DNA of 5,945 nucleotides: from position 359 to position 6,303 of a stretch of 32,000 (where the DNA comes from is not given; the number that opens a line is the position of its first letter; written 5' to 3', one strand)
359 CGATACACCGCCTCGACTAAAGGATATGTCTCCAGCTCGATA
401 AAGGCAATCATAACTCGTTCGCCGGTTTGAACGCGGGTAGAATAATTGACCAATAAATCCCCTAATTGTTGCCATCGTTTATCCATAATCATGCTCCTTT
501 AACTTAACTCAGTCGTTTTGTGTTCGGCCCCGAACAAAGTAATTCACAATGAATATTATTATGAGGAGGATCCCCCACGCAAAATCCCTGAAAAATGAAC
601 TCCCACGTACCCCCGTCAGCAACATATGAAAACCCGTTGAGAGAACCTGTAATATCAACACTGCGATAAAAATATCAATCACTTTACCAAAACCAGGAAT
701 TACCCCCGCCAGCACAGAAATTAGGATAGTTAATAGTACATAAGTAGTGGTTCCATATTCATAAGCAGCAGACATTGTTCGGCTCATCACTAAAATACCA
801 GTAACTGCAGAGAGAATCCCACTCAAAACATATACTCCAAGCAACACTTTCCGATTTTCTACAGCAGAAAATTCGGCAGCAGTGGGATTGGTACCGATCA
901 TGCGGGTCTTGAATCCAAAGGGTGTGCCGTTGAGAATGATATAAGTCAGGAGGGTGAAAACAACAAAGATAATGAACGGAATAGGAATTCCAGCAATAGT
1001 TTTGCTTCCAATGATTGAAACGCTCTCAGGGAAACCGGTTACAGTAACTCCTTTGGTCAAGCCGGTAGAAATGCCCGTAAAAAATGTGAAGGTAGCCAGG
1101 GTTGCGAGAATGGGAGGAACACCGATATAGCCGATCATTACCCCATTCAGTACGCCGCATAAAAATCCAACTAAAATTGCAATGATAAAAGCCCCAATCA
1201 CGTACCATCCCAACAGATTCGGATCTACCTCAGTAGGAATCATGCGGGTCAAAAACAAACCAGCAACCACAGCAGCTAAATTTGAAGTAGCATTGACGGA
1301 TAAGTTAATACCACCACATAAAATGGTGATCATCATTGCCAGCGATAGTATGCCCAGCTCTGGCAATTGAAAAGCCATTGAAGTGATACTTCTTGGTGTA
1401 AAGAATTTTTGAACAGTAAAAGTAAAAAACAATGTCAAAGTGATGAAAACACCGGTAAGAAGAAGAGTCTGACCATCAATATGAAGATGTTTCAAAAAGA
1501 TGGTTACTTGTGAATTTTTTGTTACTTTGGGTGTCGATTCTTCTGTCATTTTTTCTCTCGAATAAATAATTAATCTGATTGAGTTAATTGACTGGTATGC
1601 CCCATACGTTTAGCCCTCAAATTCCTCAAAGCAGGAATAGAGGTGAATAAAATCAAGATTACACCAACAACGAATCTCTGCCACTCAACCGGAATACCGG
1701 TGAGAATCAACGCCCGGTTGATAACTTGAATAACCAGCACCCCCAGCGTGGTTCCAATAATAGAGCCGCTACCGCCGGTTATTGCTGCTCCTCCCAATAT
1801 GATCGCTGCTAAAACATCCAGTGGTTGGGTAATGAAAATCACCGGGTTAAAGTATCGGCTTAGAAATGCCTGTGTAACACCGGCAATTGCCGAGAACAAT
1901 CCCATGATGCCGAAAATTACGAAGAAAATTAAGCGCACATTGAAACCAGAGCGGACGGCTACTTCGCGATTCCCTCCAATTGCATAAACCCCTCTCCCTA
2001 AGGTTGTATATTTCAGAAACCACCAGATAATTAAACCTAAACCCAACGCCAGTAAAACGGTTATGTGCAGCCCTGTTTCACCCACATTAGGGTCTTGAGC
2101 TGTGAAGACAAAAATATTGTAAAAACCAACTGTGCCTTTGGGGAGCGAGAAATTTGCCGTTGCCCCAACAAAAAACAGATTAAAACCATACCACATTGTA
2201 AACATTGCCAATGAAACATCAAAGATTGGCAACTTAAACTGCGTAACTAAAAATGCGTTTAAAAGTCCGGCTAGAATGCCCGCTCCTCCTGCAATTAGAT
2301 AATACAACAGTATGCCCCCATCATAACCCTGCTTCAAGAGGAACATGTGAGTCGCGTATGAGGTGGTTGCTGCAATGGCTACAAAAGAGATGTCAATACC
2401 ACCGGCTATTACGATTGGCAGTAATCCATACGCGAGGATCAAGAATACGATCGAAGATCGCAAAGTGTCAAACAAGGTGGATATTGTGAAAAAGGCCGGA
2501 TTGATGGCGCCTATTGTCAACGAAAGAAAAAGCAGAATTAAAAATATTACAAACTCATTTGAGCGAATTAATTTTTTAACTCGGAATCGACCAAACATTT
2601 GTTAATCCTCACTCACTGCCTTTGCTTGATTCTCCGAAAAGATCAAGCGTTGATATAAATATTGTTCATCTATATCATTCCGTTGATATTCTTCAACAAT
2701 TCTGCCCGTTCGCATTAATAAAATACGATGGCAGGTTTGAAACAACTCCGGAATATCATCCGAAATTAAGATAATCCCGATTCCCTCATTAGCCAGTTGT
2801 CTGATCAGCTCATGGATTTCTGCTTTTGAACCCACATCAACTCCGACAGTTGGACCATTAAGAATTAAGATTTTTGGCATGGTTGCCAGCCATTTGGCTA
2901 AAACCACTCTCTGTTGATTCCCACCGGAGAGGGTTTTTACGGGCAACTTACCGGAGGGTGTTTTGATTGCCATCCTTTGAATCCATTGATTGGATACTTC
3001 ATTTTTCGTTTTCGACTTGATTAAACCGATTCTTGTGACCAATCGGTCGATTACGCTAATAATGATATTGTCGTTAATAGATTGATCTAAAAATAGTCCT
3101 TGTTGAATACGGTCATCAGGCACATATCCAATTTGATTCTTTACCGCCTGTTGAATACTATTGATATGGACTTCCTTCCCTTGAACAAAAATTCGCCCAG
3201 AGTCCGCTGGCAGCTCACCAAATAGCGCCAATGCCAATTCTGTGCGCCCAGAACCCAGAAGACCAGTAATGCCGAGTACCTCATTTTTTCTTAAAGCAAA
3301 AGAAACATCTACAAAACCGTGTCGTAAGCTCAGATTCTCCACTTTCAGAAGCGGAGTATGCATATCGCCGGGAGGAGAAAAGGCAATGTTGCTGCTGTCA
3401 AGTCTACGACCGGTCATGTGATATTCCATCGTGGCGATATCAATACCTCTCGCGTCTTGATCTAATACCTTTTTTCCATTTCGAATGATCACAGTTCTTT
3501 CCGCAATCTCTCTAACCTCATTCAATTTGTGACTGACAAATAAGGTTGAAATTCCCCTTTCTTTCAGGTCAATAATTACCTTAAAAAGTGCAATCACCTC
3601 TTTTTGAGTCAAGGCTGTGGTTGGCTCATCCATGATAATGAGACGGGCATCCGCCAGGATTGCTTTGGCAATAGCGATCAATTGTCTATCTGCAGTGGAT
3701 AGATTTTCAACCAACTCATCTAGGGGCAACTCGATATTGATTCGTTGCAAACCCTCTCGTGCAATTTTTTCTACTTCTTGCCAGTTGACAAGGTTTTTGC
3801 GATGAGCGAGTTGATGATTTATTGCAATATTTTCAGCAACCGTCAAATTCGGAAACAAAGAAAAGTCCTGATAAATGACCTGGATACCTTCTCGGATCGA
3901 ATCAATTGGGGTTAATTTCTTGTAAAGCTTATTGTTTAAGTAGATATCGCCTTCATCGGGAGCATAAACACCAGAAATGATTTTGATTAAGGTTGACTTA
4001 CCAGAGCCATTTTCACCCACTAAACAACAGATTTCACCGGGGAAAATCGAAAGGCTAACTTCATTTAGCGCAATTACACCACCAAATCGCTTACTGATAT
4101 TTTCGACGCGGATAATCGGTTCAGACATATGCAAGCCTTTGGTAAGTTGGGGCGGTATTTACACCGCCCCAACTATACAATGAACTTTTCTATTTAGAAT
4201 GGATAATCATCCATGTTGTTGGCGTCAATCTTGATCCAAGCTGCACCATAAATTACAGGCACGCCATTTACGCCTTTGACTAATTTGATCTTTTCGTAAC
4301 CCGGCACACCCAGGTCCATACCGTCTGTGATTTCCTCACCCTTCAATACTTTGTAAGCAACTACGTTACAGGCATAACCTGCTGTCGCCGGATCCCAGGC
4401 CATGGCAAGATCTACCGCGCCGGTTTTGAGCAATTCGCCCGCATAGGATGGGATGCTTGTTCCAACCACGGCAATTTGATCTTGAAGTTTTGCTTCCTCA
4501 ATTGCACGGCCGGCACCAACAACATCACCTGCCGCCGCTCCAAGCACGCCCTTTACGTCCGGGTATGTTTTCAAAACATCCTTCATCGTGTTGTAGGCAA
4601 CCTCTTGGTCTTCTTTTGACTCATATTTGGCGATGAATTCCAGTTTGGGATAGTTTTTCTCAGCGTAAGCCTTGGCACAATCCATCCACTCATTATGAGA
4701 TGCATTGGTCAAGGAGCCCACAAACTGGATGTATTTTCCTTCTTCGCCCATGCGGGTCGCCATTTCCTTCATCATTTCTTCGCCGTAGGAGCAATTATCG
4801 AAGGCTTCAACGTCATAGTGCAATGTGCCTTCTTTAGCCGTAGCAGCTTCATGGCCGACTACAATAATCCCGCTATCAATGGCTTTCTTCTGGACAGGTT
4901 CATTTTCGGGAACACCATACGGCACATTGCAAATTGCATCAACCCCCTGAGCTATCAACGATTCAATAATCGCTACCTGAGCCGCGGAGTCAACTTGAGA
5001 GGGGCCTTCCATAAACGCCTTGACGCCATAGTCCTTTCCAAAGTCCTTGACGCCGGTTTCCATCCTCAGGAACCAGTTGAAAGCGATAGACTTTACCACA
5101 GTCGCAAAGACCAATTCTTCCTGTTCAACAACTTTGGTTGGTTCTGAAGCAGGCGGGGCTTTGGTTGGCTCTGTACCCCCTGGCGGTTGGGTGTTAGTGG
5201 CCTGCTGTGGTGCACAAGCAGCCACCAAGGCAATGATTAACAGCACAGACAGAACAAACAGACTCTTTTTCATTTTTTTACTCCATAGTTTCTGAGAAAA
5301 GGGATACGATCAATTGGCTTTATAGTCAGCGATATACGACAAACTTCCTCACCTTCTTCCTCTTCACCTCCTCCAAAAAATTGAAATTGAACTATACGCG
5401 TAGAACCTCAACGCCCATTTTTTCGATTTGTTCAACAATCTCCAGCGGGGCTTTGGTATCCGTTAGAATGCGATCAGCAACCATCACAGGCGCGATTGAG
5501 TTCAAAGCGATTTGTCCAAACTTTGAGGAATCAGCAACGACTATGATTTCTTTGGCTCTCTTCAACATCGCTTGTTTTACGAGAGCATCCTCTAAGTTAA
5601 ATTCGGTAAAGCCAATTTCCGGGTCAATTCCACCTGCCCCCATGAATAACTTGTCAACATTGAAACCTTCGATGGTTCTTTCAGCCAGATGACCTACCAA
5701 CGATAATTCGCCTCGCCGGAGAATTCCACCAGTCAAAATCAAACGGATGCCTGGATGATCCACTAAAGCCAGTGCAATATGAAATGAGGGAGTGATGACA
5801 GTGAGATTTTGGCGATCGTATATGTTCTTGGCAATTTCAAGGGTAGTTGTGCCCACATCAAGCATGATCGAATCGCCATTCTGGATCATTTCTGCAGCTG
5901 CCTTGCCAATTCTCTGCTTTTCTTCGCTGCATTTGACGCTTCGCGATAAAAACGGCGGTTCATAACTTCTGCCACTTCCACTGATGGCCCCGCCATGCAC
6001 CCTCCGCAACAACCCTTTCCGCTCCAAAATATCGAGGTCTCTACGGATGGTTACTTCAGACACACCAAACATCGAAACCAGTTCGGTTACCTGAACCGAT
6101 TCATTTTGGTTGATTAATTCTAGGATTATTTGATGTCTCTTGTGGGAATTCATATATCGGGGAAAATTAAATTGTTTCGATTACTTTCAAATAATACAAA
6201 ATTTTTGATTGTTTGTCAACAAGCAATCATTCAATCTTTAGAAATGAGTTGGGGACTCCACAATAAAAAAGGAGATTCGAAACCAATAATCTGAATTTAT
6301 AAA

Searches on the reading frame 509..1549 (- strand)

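Call 12: search_protein_families(library=pfam, proteins=[window:509-1549:-], max_evalue=0.001)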
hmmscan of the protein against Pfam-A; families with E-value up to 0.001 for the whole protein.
window:509-1549:- (346 aa): 1 family
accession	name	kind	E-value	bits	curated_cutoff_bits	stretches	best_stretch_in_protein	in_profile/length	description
PF02653.21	BPD_transp_2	-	1.4e-27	96.9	26.8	1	55-330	2-266/269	Branched-chain amino acid transport system / permease component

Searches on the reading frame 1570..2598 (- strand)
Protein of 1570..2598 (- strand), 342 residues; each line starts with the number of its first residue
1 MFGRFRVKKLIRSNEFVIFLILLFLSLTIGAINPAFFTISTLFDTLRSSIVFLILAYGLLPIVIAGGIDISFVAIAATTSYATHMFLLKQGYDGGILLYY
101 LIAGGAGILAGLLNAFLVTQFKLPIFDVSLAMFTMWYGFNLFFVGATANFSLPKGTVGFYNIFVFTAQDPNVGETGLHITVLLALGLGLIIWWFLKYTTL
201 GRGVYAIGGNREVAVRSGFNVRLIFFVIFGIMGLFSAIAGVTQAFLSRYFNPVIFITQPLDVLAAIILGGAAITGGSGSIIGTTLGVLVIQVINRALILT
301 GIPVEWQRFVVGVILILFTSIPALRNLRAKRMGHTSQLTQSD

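Call 12: search_protein_families(library=pfam, proteins=[window:1570-2598:-], max_evalue=0.001)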
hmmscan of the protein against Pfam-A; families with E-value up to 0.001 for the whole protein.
window:1570-2598:- (342 aa): 1 family
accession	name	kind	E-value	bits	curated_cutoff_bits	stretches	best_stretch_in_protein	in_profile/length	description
PF02653.21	BPD_transp_2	-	8.2e-31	107.6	26.8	1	42-318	2-268/269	Branched-chain amino acid transport system / permease component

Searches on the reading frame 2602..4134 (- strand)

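Call 12: search_protein_families(library=pfam, proteins=[window:2602-4134:-], max_evalue=0.001)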
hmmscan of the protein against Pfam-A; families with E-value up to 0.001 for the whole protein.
window:2602-4134:- (510 aa): 8 families
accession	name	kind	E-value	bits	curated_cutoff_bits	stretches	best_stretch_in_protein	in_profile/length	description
PF00005.33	ABC_tran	-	6.3e-55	186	25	2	23-173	1-137/137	ABC transporter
PF13304.12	AAA_21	-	9.9e-08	32.8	27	0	37-56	3-22/304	AAA domain, putative AbiEii toxin, Type IV TA system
PF20720.3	nSTAND3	-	2.6e-05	24.4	27.2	0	276-340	9-73/155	Novel STAND NTPase 3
PF13555.12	AAA_29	-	0.0001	22.4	27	0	33-60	22-49/61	P-loop containing region of AAA domain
PF13191.12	AAA_16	-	0.0003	21.7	32.6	0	34-53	25-44/167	AAA ATPase domain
PF13401.12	AAA_22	-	0.00055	20.7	27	0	35-51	7-23/130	AAA domain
PF09818.15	ABC_ATPase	-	0.00071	19.1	23.2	0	32-63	78-110/283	P-loop domain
PF02463.25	SMC_N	-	0.00082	19.3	40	0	32-53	23-44/220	RecF/RecN/SMC N terminal domain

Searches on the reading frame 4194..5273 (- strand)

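Call 12: search_protein_families(library=pfam, proteins=[window:4194-5273:-], max_evalue=0.001)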
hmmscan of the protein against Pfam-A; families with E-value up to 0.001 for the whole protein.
window:4194-5273:- (359 aa): 1 family
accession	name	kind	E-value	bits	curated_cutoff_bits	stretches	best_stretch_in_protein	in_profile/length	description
PF13407.12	Peripla_BP_4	-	4.2e-56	190.8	35.1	1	56-314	1-258/258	Periplasmic binding protein domain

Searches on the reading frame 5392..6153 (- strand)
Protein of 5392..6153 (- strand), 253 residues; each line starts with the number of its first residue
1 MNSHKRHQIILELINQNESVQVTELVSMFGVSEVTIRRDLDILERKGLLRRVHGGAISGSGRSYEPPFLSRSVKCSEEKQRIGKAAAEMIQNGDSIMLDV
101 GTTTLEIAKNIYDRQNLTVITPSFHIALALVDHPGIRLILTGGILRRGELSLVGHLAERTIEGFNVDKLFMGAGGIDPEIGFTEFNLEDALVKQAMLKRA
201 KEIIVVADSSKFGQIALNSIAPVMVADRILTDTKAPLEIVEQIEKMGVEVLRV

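Call 12: search_protein_families(library=pfam, proteins=[window:5392-6153:-], max_evalue=0.001)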
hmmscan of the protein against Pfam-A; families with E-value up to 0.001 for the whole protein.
window:5392-6153:- (253 aa): 5 families
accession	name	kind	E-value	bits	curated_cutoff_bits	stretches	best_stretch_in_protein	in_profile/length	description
PF00455.28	DeoRC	-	4.6e-54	183.1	31.8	1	76-232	3-159/160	DeoR C terminal sensor domain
PF08220.18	HTH_DeoR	-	4.1e-21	74.9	21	1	6-58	1-53/57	DeoR-like helix-turn-helix domain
PF08279.18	HTH_11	-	1.1e-07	32.1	25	1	6-47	2-43/55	HTH domain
PF00392.27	GntR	-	8.1e-07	29.1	27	1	7-57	11-62/64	Bacterial regulatory proteins, gntR family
PF01047.28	MarR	-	3e-05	24.2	24.6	1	10-53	8-51/59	MarR family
